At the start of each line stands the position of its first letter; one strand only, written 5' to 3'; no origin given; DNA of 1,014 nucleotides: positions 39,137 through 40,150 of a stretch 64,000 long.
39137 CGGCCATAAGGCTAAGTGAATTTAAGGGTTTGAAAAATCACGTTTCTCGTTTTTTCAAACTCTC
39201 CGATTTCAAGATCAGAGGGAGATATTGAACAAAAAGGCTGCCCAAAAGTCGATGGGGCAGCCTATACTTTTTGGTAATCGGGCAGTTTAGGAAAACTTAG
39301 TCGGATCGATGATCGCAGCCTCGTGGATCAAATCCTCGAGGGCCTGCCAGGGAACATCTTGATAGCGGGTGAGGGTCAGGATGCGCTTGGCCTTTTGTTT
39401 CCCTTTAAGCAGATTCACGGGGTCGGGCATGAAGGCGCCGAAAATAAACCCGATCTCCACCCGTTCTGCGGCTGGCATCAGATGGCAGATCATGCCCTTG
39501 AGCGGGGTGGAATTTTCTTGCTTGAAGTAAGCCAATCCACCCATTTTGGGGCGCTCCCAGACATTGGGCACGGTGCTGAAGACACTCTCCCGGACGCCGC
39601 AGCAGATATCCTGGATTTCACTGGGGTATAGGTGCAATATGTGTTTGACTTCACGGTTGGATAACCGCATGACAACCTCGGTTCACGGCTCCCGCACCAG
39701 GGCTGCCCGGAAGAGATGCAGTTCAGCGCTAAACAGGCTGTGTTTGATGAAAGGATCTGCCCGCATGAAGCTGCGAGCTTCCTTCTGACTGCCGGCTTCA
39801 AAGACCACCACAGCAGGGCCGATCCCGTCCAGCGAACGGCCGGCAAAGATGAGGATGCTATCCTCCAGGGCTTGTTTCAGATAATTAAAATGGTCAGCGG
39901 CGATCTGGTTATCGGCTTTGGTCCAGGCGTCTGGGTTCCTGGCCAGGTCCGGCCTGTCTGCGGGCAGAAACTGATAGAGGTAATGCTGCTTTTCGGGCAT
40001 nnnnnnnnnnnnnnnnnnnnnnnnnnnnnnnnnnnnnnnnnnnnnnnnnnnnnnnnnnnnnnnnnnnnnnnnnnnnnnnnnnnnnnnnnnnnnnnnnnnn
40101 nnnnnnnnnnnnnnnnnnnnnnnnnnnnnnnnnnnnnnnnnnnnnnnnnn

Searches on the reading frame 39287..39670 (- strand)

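Call 19: search_protein_families(library=pfam, proteins=[window:39287-39670:-], max_evalue=0.0001)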
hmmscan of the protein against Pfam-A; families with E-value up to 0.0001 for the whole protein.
window:39287-39670:- (127 aa): 1 family
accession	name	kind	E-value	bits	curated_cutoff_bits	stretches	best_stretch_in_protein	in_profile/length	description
PF08818.16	DUF1801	-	6.3e-09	36.6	27.2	1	22-118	4-84/85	Domain of unknown function (DU1801)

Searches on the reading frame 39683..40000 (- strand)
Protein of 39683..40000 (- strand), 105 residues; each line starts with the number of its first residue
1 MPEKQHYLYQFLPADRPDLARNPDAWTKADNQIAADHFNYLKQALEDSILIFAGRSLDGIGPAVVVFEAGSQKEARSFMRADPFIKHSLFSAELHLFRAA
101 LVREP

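Call 19: search_protein_families(library=pfam, proteins=[window:39683-40000:-], max_evalue=0.0001)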
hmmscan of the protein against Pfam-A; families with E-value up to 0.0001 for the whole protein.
window:39683-40000:- (105 aa): 1 family
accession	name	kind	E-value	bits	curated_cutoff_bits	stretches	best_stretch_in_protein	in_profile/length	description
PF03795.20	YCII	-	6.2e-09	36.6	24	1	24-91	12-87/95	YCII-related domain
